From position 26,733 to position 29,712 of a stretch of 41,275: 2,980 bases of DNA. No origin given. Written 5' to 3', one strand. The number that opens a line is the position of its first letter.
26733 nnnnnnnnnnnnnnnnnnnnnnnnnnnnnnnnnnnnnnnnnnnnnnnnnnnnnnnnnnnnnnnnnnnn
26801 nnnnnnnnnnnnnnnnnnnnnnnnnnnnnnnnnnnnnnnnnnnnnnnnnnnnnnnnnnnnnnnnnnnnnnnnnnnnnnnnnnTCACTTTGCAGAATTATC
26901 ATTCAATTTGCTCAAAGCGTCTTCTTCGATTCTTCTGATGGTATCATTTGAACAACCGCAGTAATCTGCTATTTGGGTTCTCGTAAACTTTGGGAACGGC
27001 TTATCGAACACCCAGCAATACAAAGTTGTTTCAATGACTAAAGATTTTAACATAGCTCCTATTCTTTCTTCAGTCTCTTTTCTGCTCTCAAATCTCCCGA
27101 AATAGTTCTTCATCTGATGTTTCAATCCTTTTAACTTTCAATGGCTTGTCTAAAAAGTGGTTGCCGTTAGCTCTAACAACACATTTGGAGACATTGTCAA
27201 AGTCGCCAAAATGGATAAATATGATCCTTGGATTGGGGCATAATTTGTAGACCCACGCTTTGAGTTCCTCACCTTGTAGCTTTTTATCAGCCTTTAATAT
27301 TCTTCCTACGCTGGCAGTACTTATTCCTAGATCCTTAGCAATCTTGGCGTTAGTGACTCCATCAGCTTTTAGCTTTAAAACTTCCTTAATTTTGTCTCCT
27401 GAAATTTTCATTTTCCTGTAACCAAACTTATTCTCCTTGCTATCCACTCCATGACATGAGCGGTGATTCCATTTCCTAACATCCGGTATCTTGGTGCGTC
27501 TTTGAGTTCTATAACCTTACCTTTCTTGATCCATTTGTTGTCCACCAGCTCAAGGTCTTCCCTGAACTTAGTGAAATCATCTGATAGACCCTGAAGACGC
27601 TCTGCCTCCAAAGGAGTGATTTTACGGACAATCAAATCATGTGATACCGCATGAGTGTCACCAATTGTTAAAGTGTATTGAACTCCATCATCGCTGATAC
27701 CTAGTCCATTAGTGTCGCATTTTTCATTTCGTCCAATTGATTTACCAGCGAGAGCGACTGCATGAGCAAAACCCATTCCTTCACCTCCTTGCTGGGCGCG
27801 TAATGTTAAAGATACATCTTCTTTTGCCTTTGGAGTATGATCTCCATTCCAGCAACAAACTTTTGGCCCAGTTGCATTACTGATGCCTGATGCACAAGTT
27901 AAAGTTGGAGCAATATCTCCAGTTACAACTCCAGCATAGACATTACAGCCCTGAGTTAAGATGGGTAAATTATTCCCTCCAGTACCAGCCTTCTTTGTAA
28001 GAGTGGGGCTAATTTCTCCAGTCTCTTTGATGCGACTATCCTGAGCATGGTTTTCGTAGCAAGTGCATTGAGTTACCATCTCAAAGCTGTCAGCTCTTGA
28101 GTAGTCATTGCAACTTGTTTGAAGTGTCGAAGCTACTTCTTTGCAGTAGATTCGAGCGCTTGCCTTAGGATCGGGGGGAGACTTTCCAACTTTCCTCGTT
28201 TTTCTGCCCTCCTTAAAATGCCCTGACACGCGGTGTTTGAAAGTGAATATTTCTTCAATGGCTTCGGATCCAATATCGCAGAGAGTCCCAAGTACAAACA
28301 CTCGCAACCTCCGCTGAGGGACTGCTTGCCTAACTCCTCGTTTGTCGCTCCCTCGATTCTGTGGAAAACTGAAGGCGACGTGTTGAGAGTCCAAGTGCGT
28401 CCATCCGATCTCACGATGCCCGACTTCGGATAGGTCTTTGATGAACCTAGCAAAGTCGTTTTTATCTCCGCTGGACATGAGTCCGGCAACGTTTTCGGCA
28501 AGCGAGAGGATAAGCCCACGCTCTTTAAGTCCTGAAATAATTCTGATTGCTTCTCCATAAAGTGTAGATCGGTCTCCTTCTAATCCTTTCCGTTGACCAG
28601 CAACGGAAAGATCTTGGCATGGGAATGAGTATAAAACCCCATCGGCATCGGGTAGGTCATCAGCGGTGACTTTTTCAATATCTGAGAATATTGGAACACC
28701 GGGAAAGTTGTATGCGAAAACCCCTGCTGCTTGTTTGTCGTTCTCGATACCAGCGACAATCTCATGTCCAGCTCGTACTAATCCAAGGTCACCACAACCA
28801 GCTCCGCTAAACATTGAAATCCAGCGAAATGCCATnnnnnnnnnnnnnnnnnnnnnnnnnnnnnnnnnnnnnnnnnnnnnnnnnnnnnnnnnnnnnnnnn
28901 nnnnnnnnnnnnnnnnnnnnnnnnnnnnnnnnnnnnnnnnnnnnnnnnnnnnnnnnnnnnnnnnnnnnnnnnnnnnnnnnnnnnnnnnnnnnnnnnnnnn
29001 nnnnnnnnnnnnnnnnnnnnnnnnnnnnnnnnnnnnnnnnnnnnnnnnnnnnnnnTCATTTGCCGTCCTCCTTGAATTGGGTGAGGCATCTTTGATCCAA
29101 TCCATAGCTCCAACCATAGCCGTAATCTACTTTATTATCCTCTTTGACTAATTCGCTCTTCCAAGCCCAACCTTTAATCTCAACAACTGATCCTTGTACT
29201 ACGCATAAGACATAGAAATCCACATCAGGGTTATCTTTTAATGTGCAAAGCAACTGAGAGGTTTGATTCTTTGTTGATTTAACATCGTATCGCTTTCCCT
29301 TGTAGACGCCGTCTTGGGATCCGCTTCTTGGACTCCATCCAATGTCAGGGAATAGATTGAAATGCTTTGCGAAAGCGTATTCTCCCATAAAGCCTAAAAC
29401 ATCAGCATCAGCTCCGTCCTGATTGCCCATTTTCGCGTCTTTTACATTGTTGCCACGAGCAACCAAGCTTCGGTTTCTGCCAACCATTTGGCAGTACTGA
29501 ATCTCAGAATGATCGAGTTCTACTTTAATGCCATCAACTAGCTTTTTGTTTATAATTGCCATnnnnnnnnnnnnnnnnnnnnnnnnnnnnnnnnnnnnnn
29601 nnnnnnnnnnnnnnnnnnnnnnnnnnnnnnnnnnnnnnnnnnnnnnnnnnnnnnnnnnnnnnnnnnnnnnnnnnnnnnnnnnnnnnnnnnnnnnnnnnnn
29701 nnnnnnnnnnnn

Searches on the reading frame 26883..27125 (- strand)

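Call 81: search_protein_families(library=phrogs, proteins=[window:26883-27125:-], max_evalue=0.01)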
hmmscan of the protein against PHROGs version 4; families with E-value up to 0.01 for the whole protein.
window:26883-27125:- (80 aa): 1 family
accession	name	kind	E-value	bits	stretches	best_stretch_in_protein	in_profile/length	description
phrog_36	-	transcription regulation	0.0004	21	1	46-76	155-185/220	transcriptional regulator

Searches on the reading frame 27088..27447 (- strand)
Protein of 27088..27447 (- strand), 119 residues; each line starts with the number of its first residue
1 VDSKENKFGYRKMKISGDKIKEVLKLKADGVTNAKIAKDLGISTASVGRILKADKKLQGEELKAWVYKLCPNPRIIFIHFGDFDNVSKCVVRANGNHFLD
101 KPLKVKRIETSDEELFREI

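Call 81: search_protein_families(library=phrogs, proteins=[window:27088-27447:-], max_evalue=0.01)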
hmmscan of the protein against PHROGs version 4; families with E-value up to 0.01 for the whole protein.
window:27088-27447:- (119 aa): 19 families
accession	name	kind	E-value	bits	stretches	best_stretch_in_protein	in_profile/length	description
phrog_7061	-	DNA, RNA and nucleotide metabolism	9.9e-06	27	1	21-53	35-67/70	HTH DNA binding protein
phrog_11376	-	unknown function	8.4e-05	23.8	1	12-58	40-86/134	-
phrog_125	-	DNA, RNA and nucleotide metabolism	8.6e-05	23.2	1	4-62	152-211/254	DNA invertase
phrog_1157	-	integration and excision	0.00025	21.4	1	18-57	5-44/422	transposase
phrog_4583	-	transcription regulation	0.00028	21.9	1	25-64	18-57/81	transcriptional repressor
phrog_20467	-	DNA, RNA and nucleotide metabolism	0.00041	21.2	1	15-52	63-100/112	HNH endonuclease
phrog_4715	-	DNA, RNA and nucleotide metabolism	0.00056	19.4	1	18-63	266-311/630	ParB-like partition protein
phrog_3855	-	DNA, RNA and nucleotide metabolism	0.00069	21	1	18-54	67-103/115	HTH DNA binding protein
phrog_3910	-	transcription regulation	0.001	19.1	1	19-59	74-114/356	transcriptional regulator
phrog_7676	-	unknown function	0.0013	20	1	19-66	6-53/86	-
phrog_686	-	DNA, RNA and nucleotide metabolism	0.0013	20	1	22-55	40-73/76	HTH DNA binding protein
phrog_7168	-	DNA, RNA and nucleotide metabolism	0.0038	17.7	1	18-57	227-266/284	homing endonuclease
phrog_14131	-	DNA, RNA and nucleotide metabolism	0.0041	17.2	1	11-52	128-168/351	DNA binding protein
phrog_645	-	DNA, RNA and nucleotide metabolism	0.0045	18.1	1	19-51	26-59/196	Rnase E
phrog_3642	-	DNA, RNA and nucleotide metabolism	0.0049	17.8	1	13-59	5-50/79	HTH DNA binding protein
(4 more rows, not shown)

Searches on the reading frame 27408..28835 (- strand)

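Call 8: search_protein_families(library=phrogs, proteins=[window:27408-28835:-], max_evalue=0.001)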
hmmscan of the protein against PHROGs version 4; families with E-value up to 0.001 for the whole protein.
window:27408-28835:- (475 aa): 12 families
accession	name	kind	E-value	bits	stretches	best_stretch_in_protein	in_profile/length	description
phrog_116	-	other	3.4e-62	211.8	1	2-469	207-489/779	DNA methyltransferase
phrog_363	-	other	8.8e-36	124.7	1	2-153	53-200/327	DNA methyltransferase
phrog_26324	-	other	2.8e-22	80.8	1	262-470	61-204/210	DNA methyltransferase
phrog_16528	-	other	3.3e-18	67.1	1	296-471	134-219/236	DNA methyltransferase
phrog_864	-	DNA, RNA and nucleotide metabolism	6.6e-12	45.7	1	63-472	695-1054/1064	DNA primase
phrog_16427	-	other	1.9e-11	45.1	1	388-470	100-169/235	DNA methyltransferase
phrog_29583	-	other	3.1e-09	37.1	1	42-122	56-134/468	DNA methyltransferase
phrog_38038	-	unknown function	2e-08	34.5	1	254-302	53-101/430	-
phrog_17284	-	unknown function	2.7e-08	34.4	1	394-469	150-210/245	-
phrog_5999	-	other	3.8e-07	31.1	1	6-92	6-99/109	DNA methyltransferase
phrog_13621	-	unknown function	3.6e-06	27.9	1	390-471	41-110/121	-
phrog_23296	-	other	1.2e-05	26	1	444-472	29-57/68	DNA methyltransferase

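Call 9: search_protein_families(library=pfam, proteins=[window:27408-28835:-], max_evalue=0.01)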
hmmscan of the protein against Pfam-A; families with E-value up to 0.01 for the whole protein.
window:27408-28835:- (475 aa): 1 family
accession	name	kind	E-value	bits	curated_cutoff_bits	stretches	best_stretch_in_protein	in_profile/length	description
PF00145.23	DNA_methylase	-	1.9e-41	143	22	2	3-161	1-153/324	C-5 cytosine-specific DNA methylase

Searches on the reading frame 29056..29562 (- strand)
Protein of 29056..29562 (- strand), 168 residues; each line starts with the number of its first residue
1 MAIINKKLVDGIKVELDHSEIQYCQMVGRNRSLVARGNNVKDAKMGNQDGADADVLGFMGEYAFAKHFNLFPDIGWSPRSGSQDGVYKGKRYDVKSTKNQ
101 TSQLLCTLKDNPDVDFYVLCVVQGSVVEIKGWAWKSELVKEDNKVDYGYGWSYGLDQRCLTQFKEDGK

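Call 81: search_protein_families(library=phrogs, proteins=[window:29056-29562:-], max_evalue=0.01)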
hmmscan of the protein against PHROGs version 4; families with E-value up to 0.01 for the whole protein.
window:29056-29562:- (168 aa): 1 family
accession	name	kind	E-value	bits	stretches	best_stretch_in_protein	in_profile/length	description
phrog_18407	-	unknown function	1.4e-13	52.2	1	14-163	4-155/162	-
